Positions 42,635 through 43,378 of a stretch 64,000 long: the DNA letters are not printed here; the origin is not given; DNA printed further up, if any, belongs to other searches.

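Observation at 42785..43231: HU-fold nucleoid protein carrying an N-terminal histone-H1-like Lys/Ala repeat tail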

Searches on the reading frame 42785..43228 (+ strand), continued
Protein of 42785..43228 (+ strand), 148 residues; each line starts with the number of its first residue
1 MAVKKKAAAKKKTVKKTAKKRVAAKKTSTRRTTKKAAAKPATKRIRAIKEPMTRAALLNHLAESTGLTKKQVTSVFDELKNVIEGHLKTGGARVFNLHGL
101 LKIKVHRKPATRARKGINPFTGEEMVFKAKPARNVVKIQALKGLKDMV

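Call 26: search_dna_similar(query=window:42785-43228:+, collection=plasmids, mode=protein, max_rows=25)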
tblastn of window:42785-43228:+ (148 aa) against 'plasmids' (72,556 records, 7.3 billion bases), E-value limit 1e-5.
Records with a match: 150; places in all: 184; records where one place covers at least 80% of the query: 0.
Best place of each record, by identity: <60% 150.
By first word of the organism name: Ralstonia 57; Cupriavidus 41; Piscirickettsia 9; Paraburkholderia 9; Caballeronia 8; Burkholderia 4; Sinorhizobium 4; Methylocystis 3; Variovorax 2; Paracoccus 2; and 9 more.
By predicted mobility (MOB-suite, as given by PLSDB): non-mobilizable 64; mobilizable 56; conjugative 30.
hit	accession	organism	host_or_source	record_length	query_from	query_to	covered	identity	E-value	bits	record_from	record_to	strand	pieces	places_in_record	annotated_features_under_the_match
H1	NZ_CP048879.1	Spartinivicinus ruber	pure culture,coastal sediment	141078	50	147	66%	59.2%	2e-28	115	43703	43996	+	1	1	HU family DNA-binding protein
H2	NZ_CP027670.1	Simplicispira suum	cell culture,Dust collector of pigpen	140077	52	146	64%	49.5%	4e-18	87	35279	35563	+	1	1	HU family DNA-binding protein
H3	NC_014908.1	Alicycliphilus denitrificans BC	-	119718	52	146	64%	49.5%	6e-18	86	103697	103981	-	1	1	HU family DNA-binding protein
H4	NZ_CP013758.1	Piscirickettsia salmonis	Salmo salar,liver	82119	53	147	64%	49.0%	3e-18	87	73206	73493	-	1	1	HU family DNA-binding protein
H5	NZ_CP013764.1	Piscirickettsia salmonis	Salmo salar,liver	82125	53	147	64%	49.0%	3e-18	87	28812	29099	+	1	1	HU family DNA-binding protein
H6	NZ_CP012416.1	Piscirickettsia salmonis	Salmo salar,Kidney,kidney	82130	53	147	64%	49.0%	3e-18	87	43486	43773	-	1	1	HU family DNA-binding protein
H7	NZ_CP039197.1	Piscirickettsia salmonis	Salmo salar,cell culture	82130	53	147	64%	49.0%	3e-18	87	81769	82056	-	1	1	HU family DNA-binding protein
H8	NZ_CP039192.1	Piscirickettsia salmonis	Salmo salar,cell culture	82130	53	147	64%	49.0%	3e-18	87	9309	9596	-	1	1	HU family DNA-binding protein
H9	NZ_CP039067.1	Piscirickettsia salmonis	Oncorhynchus mykiss,cell culture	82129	53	147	64%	49.0%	3e-18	87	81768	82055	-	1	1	HU family DNA-binding protein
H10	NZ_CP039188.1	Piscirickettsia salmonis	Salmo salar,cell culture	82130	53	147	64%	49.0%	3e-18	87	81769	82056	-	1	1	HU family DNA-binding protein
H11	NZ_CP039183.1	Piscirickettsia salmonis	Salmo salar,cell culture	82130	53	147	64%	49.0%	3e-18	87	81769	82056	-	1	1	HU family DNA-binding protein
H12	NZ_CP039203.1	Piscirickettsia salmonis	Salmo salar,cell culture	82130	53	147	64%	49.0%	3e-18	87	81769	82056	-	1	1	HU family DNA-binding protein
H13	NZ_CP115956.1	Ralstonia pseudosolanacearum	Solanum tuberosum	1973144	50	146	66%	47.4%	3e-16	81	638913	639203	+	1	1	none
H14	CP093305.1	Ralstonia insidiosa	-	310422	50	146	66%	47.4%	8e-16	80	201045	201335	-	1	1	HU family DNA-binding protein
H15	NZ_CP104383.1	Ralstonia pickettii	cell culture,aquaculture water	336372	50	146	66%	47.4%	8e-16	80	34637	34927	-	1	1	HU family DNA-binding protein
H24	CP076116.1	Ralstonia solanacearum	cell culture,wilting pepper (C. annuum) ...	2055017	52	146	64%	48.4%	2e-16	82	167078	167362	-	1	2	HU family DNA-binding protein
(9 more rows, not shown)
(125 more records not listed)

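Call 27: search_dna_similar(query=window:42785-43228:+, collection=phages, mode=protein, max_rows=15)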
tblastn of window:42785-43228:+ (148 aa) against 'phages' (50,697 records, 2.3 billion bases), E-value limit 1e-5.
Records with a match: 1; places in all: 1; records where one place covers at least 80% of the query: 0.
Best place of each record, by identity: <60% 1.
By first word of the organism name: Yersinia 1.
By host as written in the record: Yersinia enterocolitica serotype O:8 1.
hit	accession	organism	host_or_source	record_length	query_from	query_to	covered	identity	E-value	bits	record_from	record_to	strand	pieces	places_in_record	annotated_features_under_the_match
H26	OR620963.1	Yersinia phage fHe-Yen8-01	Yersinia enterocolitica serotype O:8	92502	52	146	64%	36.5%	3e-6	51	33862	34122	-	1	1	DNA-binding protein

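Call 28: get_annotated_region(hit=H24, flank=2500)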
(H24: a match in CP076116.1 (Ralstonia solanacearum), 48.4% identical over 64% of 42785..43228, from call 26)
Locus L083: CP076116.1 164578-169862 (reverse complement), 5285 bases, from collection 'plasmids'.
description: Ralstonia solanacearum strain Rs-SY1 plasmid unnamed1, complete sequence
organism: Ralstonia solanacearum (NCBI taxid 305)
taxonomy: Bacteria; Pseudomonadota; Betaproteobacteria; Burkholderiales; Burkholderiaceae; Ralstonia; Ralstonia solanacearum
host: -; source: cell culture,wilting pepper (C. annuum) stems in Sanya; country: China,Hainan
typing (MOB-suite, as given by PLSDB): mobilizable; relaxase MOBP
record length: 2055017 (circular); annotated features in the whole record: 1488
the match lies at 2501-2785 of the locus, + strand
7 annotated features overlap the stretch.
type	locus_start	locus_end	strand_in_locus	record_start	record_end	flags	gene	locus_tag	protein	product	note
CDS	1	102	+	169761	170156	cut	-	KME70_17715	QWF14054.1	thioredoxin family protein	-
CDS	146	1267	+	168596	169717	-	-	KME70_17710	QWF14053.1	hypothetical protein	-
CDS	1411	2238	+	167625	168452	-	-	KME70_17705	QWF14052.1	hypothetical protein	-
CDS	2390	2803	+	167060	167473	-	-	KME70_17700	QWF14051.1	HU family DNA-binding protein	-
CDS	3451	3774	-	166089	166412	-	-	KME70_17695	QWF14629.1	helix-turn-helix transcriptional regulator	-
CDS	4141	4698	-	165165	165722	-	-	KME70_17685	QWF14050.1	redoxin domain-containing protein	-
CDS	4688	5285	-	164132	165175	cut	-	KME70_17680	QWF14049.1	transporter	-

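Call 29: get_annotated_region(hit=H1, flank=2500)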
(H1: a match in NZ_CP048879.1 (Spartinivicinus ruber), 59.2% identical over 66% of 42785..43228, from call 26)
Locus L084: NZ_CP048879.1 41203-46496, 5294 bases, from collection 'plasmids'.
description: Spartinivicinus ruber strain S2-4-1H plasmid pA, complete sequence
organism: Spartinivicinus ruber (NCBI taxid 2683272)
taxonomy: Bacteria; Pseudomonadota; Gammaproteobacteria; Oceanospirillales; Zooshikellaceae; Spartinivicinus; Spartinivicinus ruber
host: -; source: pure culture,coastal sediment; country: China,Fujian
typing (MOB-suite, as given by PLSDB): non-mobilizable
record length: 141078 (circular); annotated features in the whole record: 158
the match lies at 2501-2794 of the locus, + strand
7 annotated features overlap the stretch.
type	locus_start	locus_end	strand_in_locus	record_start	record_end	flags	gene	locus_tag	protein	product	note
CDS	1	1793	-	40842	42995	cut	-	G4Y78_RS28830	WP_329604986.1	ATP-dependent RecD-like DNA helicase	-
CDS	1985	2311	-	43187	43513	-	-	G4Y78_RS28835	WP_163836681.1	hypothetical protein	-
CDS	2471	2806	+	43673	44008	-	-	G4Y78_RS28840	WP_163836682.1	HU family DNA-binding protein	GO:0030261 - chromosome condensation [Evidence IEA]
CDS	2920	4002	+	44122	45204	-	-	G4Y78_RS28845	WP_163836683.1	site-2 protease family protein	-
CDS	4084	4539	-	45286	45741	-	-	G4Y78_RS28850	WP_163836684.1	hypothetical protein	-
CDS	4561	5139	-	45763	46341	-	-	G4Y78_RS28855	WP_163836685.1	PIN domain-containing protein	-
CDS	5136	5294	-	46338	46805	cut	-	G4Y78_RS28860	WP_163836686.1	excisionase family DNA-binding protein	-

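Call 38: find_encoding_contigs(protein=P0118, flank=8000, max_places=2)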
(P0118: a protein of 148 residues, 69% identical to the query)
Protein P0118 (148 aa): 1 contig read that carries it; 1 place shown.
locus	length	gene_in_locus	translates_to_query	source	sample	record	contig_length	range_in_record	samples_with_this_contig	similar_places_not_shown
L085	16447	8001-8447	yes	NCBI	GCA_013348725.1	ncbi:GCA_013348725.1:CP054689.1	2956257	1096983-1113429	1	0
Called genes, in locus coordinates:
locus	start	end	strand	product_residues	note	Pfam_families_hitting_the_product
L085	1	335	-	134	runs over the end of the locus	-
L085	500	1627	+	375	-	PF08495:FIST, PF10442:FIST_C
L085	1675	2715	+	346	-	PF00248:Aldo_ket_red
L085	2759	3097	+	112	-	PF11969:DcpS_C, PF01230:HIT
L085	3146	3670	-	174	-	PF00578:AhpC-TSA, PF08534:Redoxin, PF00085:Thioredoxin (weak), PF13098:Thioredoxin_2 (faint)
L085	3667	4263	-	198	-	-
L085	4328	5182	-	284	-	PF02517:Rce1-like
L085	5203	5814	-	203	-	-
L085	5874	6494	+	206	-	PF06508:QueC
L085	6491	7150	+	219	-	PF02798:GST_N, PF13417:GST_N_3, PF13409:GST_N_2, PF13410:GST_C_2 (weak)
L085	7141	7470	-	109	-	PF00355:Rieske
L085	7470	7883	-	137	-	PF13474:SnoaL_3, PF14534:DUF4440, PF12680:SnoaL_2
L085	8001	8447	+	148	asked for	PF00216:Bac_DNA_binding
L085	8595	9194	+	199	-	PF00571:CBS (weak)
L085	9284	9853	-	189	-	PF07437:YfaZ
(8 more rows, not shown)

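Call 39: find_encoding_contigs(protein=P0081, flank=8000, max_places=2)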
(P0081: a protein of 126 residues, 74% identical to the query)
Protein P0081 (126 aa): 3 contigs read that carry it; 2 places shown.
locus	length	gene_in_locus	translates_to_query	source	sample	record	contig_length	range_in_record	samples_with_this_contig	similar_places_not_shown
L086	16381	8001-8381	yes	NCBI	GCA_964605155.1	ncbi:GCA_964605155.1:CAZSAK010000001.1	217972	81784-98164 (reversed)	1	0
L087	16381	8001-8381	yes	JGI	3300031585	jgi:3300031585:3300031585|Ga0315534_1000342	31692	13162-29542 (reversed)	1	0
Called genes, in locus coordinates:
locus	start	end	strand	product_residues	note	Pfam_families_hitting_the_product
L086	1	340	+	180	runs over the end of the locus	PF07295:DUF1451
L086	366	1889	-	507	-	PF20154:LNT_N, PF00795:CN_hydrolase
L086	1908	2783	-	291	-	PF21917:NMB0537_N, PF00571:CBS, PF03471:CorC_HlyC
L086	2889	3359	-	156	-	PF02130:YbeY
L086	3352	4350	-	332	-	PF02562:PhoH, PF13604:AAA_30, PF13245:AAA_19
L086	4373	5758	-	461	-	PF00919:UPF0004, PF04055:Radical_SAM, PF01938:TRAM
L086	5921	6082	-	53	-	-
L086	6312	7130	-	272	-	PF01503:PRA-PH (faint), PF03819:MazG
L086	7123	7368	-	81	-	PF11197:DUF2835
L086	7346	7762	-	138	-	PF03692:CxxCxxCC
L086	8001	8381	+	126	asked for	PF00216:Bac_DNA_binding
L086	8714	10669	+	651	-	PF14718:SLT_L, PF01464:SLT, PF27553:SLT_superhelical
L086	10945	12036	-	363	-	PF01926:MMR_HSR1, PF02421:FeoB_N, PF06071:YchF-GTPase_C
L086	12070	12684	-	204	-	PF01195:Pept_tRNA_hydro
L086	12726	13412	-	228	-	PF01386:Ribosomal_L25p, PF14693:Ribosomal_TL5_C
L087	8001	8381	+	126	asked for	PF00216:Bac_DNA_binding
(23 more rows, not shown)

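Call 40: find_encoding_contigs(protein=P0091, flank=8000, max_places=2)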
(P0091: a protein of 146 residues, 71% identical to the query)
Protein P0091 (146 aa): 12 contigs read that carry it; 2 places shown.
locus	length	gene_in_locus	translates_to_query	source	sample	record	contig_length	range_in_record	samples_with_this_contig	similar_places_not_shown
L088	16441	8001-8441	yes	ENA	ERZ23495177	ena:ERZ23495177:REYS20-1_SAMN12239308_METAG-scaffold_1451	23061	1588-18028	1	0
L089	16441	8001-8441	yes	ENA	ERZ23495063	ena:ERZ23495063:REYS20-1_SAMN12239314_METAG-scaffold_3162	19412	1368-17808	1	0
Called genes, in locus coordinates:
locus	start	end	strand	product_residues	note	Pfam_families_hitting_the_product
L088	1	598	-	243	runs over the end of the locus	-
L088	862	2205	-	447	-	PF00919:UPF0004, PF04055:Radical_SAM, PF18693:TRAM_2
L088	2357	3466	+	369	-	PF08495:FIST, PF10442:FIST_C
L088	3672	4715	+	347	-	PF00248:Aldo_ket_red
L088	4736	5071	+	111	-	PF11969:DcpS_C, PF01230:HIT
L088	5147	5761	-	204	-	PF00027:cNMP_binding, PF00581:Rhodanese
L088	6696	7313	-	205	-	PF08239:SH3_3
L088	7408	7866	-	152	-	PF00355:Rieske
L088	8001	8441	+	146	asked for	PF00216:Bac_DNA_binding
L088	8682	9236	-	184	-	PF07437:YfaZ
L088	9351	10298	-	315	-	PF13529:Peptidase_C39_2, PF07719:TPR_2 (faint), PF13432:TPR_16 (weak)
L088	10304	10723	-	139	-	PF20332:DUF6627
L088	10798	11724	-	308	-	PF00027:cNMP_binding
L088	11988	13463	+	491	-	PF13428:TPR_14 (faint), PF01694:Rhomboid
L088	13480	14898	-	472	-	PF13428:TPR_14 (faint), PF14559:TPR_19 (faint)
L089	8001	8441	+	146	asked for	PF00216:Bac_DNA_binding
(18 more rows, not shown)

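Call 46: find_encoding_contigs(protein=P0002, flank=1500, max_places=1)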
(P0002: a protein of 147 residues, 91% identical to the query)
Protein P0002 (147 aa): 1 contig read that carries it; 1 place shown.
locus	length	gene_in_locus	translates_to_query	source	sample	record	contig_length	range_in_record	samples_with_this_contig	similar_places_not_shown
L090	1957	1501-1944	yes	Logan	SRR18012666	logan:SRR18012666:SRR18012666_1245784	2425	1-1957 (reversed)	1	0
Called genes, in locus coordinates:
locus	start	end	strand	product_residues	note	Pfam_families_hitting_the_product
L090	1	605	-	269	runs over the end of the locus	PF01503:PRA-PH (faint), PF03819:MazG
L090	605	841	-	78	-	PF11197:DUF2835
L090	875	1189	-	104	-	PF03692:CxxCxxCC (weak)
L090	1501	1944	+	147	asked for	PF00216:Bac_DNA_binding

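Call 47: find_encoding_contigs(protein=P0010, flank=1500, max_places=1)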
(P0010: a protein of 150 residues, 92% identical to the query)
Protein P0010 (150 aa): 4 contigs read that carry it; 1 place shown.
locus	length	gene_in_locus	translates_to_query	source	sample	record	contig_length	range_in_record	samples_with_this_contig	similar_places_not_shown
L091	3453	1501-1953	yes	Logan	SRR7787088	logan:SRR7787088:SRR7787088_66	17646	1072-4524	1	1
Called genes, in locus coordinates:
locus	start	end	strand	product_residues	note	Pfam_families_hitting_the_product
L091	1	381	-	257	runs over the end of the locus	PF01503:PRA-PH (faint), PF03819:MazG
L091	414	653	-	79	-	PF11197:DUF2835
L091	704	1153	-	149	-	PF03692:CxxCxxCC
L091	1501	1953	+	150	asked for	PF00216:Bac_DNA_binding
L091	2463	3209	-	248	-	PF00106:adh_short, PF08659:KR, PF13561:adh_short_C2, PF23441:SDR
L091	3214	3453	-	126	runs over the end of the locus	PF04241:DUF423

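Call 48: find_encoding_contigs(protein=P0003, flank=1500, max_places=1)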
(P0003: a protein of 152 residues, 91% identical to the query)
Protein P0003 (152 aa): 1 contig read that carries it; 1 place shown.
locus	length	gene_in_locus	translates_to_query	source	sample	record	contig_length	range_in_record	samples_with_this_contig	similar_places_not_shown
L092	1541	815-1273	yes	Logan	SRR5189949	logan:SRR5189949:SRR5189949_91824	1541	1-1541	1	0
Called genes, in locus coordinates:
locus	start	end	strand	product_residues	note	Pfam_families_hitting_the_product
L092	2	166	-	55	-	?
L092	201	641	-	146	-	PF03692:CxxCxxCC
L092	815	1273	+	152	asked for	PF00216:Bac_DNA_binding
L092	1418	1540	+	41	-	?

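Call 52: predict_structure(alignment_id=A2)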
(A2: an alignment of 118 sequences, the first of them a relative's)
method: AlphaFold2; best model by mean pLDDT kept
length: 148 residues; sequences in the alignment: 118
mean_pLDDT: 71.7   pTM: 0.48
mean pLDDT of the five models: 71.7, 70.7, 68.5, 66.0, 63.9
residues with pLDDT >= 90: 30; 70-90: 71; 50-70: 6; < 50: 41
segments of 3 or more residues with pLDDT < 50: 1-41
pLDDT, mean of each block of 10 residues (from residue 1): 39 34 34 37 67 84 87 91 86 83 89 90 90 90 75
secondary structure, 60 per line:
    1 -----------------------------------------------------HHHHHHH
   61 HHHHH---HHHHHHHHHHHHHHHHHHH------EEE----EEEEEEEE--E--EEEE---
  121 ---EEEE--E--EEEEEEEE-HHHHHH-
elements in order: H54-65 H69-87 E94-96 E101-108 E114-117 E124-127 E133-140 H142-147

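Call 54: search_protein_representatives(alignment_id=A2)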
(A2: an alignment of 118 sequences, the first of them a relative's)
Query: 118 sequences, 131 profile positions. Proteins with E-value up to 0.001 (for the whole library): 4807; up to 1e-10: 1850; up to 1e-30: 124. The best 150 are listed.
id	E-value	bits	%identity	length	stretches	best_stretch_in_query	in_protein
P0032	1.5e-59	216.1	-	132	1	1-130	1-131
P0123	1.7e-43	164.2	-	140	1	2-130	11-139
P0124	2.1e-42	160.6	-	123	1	8-130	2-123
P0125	1.1e-41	158.4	-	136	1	1-130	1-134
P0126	4.1e-41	156.5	-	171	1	4-130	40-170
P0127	4.4e-41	156.4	-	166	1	23-130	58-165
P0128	6.4e-41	155.8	-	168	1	3-130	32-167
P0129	9.5e-41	155.3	-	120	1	19-130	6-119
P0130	1.8e-40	154.4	-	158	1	23-130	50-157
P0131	2.4e-40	154.0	-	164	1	23-130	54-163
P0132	4.2e-40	153.2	-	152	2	7-130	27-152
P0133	1.1e-39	151.9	-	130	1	1-130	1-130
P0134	1.2e-39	151.8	-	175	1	3-130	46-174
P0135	3.0e-39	150.4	-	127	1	3-130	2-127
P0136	3.2e-39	150.4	-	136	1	1-130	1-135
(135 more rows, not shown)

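Call 56: fold_search(model_id=the predicted structure, library=pdb)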
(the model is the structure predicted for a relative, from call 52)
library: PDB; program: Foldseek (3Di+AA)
matches with E <= 10: 262; with E <= 0.001: 32
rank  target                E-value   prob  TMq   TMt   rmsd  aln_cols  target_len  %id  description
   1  6lmh_A                5.2e-08  1.00  0.52  0.74   3.5        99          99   34  Structure of an ASFV-derived histone-like protein pA104R (released 2020-05-13)
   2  6lmj_B                1.6e-07  1.00  0.48  0.69   4.8        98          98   34  ASFV pA104R in complex with double-strand DNA (released 2020-05-13)
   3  9a4h_B                2.2e-06  1.00  0.47  0.71   3.5        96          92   35  Integrative model of ACP-DBH1 by crosslinking MS and deep learning (released 2024-09-18)
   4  1p71_B                6.8e-06  1.00  0.45  0.67   4.3        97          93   29  Anabaena HU-DNA corcrystal structure (TR3) (released 2003-05-13)
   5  4qjn_A                8.8e-06  1.00  0.48  0.74   3.4        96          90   35  Crystal structure of apo nucleoid associated protein, SAV1473 (released 2014-12-17)
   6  5lvt_A                9.9e-06  1.00  0.44  0.67   4.3        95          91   29  Structure of HU protein from Lactococcus lactis (released 2017-10-25)
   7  1p51_A                1.1e-05  1.00  0.45  0.68   4.0        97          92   29  Anabaena HU-DNA cocrystal structure (AHU6) (released 2003-05-13)
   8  3rhi_C                1.3e-05  1.00  0.45  0.69   3.6        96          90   29  DNA-binding protein HU from Bacillus anthracis (released 2011-04-20)
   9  1p71_A                1.4e-05  1.00  0.46  0.68   3.7        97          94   29  Anabaena HU-DNA corcrystal structure (TR3) (released 2003-05-13)
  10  3rhi_A                1.5e-05  1.00  0.43  0.66   3.6        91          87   30  DNA-binding protein HU from Bacillus anthracis (released 2011-04-20)
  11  5l8z                  3.3e-05  1.00  0.45  0.65   4.4       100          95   27  Structure of thermostable DNA-binding HU protein from micoplasma Spiroplasma melliferum (released 2016-06-22)
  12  8flj_F                4.8e-05  1.00  0.44  0.65   4.7        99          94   25  Cas1-Cas2/3 integrase and IHF bound to CRISPR leader, repeat and foreign DNA (released 2023-09-06)
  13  1ihf_A                5.4e-05  1.00  0.47  0.68   4.1        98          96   26  INTEGRATION HOST FACTOR/DNA COMPLEX (released 1997-02-12)
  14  8flj_E                5.7e-05  1.00  0.40  0.58   4.7       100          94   28  Cas1-Cas2/3 integrase and IHF bound to CRISPR leader, repeat and foreign DNA (released 2023-09-06)
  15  4pt4_A                7.4e-05  1.00  0.44  0.63   4.8        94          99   22  Crystal structure Analysis of N terminal region containing the dimerization domain and DNA binding domain of HU protei (released 2014-05-21)
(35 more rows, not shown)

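Call 75: find_related_loci(query=A2, collection=viral_contigs, flank=3000)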
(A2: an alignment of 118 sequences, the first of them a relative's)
Query A2 (148 aa) in viral_contigs; peptide patterns used: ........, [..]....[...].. (x = any residue, [..] = any of these).
21 stretches matched a pattern; 4 encode a relative of the query (tblastn E <= 1e-3); 4 distinct loci.
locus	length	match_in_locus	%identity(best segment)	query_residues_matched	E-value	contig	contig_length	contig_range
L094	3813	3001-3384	38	27-145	3e-19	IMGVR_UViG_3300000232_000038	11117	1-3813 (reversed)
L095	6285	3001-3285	38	52-148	1e-15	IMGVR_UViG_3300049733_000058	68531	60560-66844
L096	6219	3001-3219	35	52-130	4e-8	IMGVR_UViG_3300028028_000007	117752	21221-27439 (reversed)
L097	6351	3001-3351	31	30-146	2e-5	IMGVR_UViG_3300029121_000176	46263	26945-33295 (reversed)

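Call 77: search_protein_families(library=phrogs, proteins=[window:42785-43228:+], max_evalue=0.001)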
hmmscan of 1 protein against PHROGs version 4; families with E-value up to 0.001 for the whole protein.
window:42785-43228:+ (148 aa): 1 family
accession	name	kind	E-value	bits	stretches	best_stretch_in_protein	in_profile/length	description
phrog_379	-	DNA, RNA and nucleotide metabolism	7.2e-19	68.7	1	29-148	9-118/138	DNA binding protein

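Call 78: search_protein_families(library=padloc, proteins=[window:42785-43228:+], max_evalue=0.01)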
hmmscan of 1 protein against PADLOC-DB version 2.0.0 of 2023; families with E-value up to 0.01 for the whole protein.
window:42785-43228:+ (148 aa): 0 families
